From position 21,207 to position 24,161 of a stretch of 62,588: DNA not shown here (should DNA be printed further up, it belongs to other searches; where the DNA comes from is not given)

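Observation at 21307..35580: Two convergent paralogous cassettes encoding giant prepilin-type proteins: candidate alternative pilus-tip/adhesin modules on a tRNA-flanked island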

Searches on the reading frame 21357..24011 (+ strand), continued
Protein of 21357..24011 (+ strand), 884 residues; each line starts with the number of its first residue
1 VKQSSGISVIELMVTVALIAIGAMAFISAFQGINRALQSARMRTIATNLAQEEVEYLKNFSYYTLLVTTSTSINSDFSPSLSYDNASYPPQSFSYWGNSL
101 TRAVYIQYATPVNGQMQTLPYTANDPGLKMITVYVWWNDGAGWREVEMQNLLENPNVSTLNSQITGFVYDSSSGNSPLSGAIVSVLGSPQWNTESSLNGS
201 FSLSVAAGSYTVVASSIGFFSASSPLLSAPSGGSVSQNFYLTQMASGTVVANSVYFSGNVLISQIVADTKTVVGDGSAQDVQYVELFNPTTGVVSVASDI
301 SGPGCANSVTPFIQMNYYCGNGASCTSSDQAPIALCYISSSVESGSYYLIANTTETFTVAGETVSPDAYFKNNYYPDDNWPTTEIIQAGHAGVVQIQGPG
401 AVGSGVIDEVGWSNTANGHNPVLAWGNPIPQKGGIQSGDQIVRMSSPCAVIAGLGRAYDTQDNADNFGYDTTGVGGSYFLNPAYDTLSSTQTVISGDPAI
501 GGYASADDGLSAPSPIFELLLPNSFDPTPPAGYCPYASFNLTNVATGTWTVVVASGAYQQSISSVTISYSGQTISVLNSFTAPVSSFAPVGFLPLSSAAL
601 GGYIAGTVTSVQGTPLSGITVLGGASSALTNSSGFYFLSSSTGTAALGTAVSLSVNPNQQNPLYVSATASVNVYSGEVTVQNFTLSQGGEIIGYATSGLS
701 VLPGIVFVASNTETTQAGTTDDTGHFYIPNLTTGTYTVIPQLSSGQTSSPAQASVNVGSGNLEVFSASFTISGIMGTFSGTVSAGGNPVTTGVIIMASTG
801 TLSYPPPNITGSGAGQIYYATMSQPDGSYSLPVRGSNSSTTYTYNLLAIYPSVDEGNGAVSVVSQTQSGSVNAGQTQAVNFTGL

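Call 52: predict_structure(alignment_id=A3)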
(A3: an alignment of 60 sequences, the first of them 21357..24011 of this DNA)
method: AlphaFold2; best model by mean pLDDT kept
length: 884 residues; sequences in the alignment: 60
mean_pLDDT: 81.5   pTM: 0.56
mean pLDDT of the five models: 81.5, 80.8, 80.6, 80.3, 77.7
residues with pLDDT >= 90: 246; 70-90: 495; 50-70: 121; < 50: 22
segments of 3 or more residues with pLDDT < 50: 1-7, 156-159, 376-381, 811-814
pLDDT, mean of each block of 10 residues (from residue 1): 45 64 69 77 88 84 75 89 87 83 91 75 75 90 90 60 85 80 70 78 78 79 84 85 83 92 91 84 94 92 87 88 56 88 95 90 91 54 74 88 82 89 89 88 92 92 91 80 92 92 83 86 74 87 87 89 90 90 81 84 86 77 82 79 63 81 78 82 80 75 77 78 71 84 78 78 77 83 83 85 70 60 87 74 88 74 87 86 82
secondary structure, 60 per line:
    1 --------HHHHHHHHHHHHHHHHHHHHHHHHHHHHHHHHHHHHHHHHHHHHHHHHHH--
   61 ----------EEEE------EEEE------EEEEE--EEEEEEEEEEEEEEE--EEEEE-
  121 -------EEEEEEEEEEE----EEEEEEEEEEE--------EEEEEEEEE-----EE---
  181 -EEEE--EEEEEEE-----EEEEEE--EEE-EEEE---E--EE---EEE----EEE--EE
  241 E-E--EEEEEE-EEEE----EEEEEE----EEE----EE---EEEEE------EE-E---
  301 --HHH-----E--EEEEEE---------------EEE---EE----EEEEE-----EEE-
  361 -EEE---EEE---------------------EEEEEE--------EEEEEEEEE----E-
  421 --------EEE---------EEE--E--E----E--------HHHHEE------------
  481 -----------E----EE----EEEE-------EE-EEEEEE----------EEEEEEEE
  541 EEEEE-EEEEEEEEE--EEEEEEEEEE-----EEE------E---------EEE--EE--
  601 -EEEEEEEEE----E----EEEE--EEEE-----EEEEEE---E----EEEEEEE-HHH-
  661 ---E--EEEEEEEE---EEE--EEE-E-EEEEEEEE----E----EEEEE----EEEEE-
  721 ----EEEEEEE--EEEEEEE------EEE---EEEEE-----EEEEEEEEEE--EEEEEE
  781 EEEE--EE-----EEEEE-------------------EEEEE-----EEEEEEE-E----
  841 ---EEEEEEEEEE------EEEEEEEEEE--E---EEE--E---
elements in order (helices of 4 or more, strands of 3 or more residues): H9-58 E71-74 E81-84 E91-95 E98-112 E115-119 E128-138 E143-153 E162-170 E182-185 E188-194 E200-205 E208-210 E212-215 E227-229 E234-236 E239-241 E246-251 E253-256 E261-266 E271-273 E283-287 E314-319 E335-337 E347-351 E357-359 E362-364 E368-370 E392-397 E406-414 E429-431 E441-443 H463-466 E503-506 E517-522 E533-545 E547-555 E558-567 E573-575 E592-594 E602-610 E620-623 E626-629 E635-640 E649-655 E667-674 E678-680 E683-685 E689-696 E706-710 E715-719 E725-731 E734-740 E747-749 E753-757 E763-772 E775-784 E794-798 E818-822 E828-834 E844-853 E860-869 E876-878

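Call 57: fold_search(model_id=the predicted structure, library=pdb)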
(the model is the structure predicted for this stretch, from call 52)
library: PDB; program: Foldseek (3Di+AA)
matches with E <= 10: 780; with E <= 0.001: 104
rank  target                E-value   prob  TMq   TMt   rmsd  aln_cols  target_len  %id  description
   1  6fwv_A                1.3e-11  1.00  0.13  0.20  23.9       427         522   13  The Bacillus anthracis TIE protein (released 2018-08-08)
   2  6fwv_B                2.7e-11  1.00  0.13  0.20  23.6       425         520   12  The Bacillus anthracis TIE protein (released 2018-08-08)
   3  5xya                  3.4e-08  0.91  0.10  0.07  35.2      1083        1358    8  Crystal structure of a serine protease from Streptococcus species (released 2018-08-08)
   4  7edd                  4.4e-08  0.99  0.11  0.08  32.9       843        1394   10  Crystal structure of a serine protease from Streptococcus pyogenes (released 2021-05-12)
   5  3rfz_E                5.1e-08  1.00  0.13  0.14  38.5       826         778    9  Crystal structure of the FimD usher bound to its cognate FimC:FimH substrate (released 2011-06-01)
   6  6vjb                  5.3e-08  0.92  0.10  0.08  39.3      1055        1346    9  Crystal structure of a catalytically inactive CXC Chemokine-degrading protease SpyCEP from Streptococcus pyogenes (released 2020-04-15)
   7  4oq1                  6.2e-08  1.00  0.13  0.29  15.2       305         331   11  Structure of the Streptococcal ancillary pilin (released 2014-04-23)
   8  9fxs_D                9.2e-08  1.00  0.13  0.16  37.2       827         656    8  Cryo-EM structure of the type 1 pilus complex including pilus rod and FimI-bound assembly platform after incorporation (released 2025-06-04)
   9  9fy9_D                2.0e-07  0.99  0.14  0.16  37.0       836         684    8  Cryo-EM structure of the type 1 chaperone-usher pilus FimD-tip complex (FimDHGFC) - Conformer 1 (released 2025-06-04)
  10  5xyr                  2.2e-07  0.84  0.10  0.07  35.5      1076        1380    8  Crystal structure of a serine protease from Streptococcus species (released 2018-08-08)
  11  9bog_D                3.2e-07  1.00  0.15  0.16  39.6       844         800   10  Structural basis for adhesin secretion by the outer-membrane usher in type 1 pili (released 2024-10-09)
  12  3rfz_B                4.1e-07  0.99  0.14  0.16  35.1       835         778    9  Crystal structure of the FimD usher bound to its cognate FimC:FimH substrate (released 2011-06-01)
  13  8qox_B                4.6e-07  1.00  0.09  0.17  21.0       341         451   19  Two-component assembly of SlaA and SlaB S-layer proteins of Sulfolobus acidocaldarius (released 2024-02-21)
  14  9fxb_D                5.0e-07  0.99  0.13  0.17  38.7       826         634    9  Cryo-EM structure of the type 1 pilus assembly platform as part of the FimI-bound chaperone-usher pilus complex (FimDH (released 2025-06-04)
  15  8fia_A                6.1e-07  0.89  0.09  0.05  40.7       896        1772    9  The structure of fly Teneurin self assembly (released 2023-05-03)
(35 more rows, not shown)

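Call 64: search_protein_families(library=pfam, alignment_id=A5, max_evalue=0.00001)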
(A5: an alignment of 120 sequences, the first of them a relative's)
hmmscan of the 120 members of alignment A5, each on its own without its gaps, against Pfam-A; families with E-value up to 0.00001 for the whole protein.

A. member 1, L013:12355-13053:- (232 aa): 2 families
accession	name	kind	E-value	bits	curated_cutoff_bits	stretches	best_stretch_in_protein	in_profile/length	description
PF00072.30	Response_reg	-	9e-29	100.3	30.2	1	5-115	1-109/111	Response regulator receiver domain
PF00486.34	Trans_reg_C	-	4.1e-15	56.1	26.2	1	156-228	5-77/77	Transcriptional regulatory protein, C terminal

B. families by the number of members that match (of 120 scanned): 74 families (the first 25 are shown)
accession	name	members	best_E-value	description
PF02867.20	Ribonuc_red_lgC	9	1.6e-124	Ribonucleotide reductase, barrel domain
PF12637.14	TSCPD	9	2.9e-08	TSCPD domain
PF02223.23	Thymidylate_kin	8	1.3e-55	Thymidylate kinase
PF00317.26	Ribonuc_red_lgN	8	2.4e-13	Ribonucleotide reductase, all-alpha domain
PF00535.33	Glycos_transf_2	7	6.8e-19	Glycosyl transferase family 2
PF13177.12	DNA_pol3_delta2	6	6e-51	DNA polymerase III, delta subunit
PF13641.12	Glyco_tranf_2_3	6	2.6e-27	Glycosyltransferase like family 2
PF13632.12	Glyco_trans_2_3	6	7.2e-23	Glycosyl transferase family group 2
PF13521.12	AAA_28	6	5.6e-09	AAA domain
PF09334.17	tRNA-synt_1g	4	5.3e-105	tRNA synthetases class I (M)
PF00133.28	tRNA-synt_1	4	7.6e-34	tRNA synthetases class I (I, L, M and V)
PF00072.30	Response_reg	4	9e-29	Response regulator receiver domain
PF02518.31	HATPase_c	4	3.5e-25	Histidine kinase-, DNA gyrase B-, and HSP90-like ATPase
PF00486.34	Trans_reg_C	4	4.8e-18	Transcriptional regulatory protein, C terminal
PF01406.26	tRNA-synt_1e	4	5.9e-14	tRNA synthetases class I (C) catalytic domain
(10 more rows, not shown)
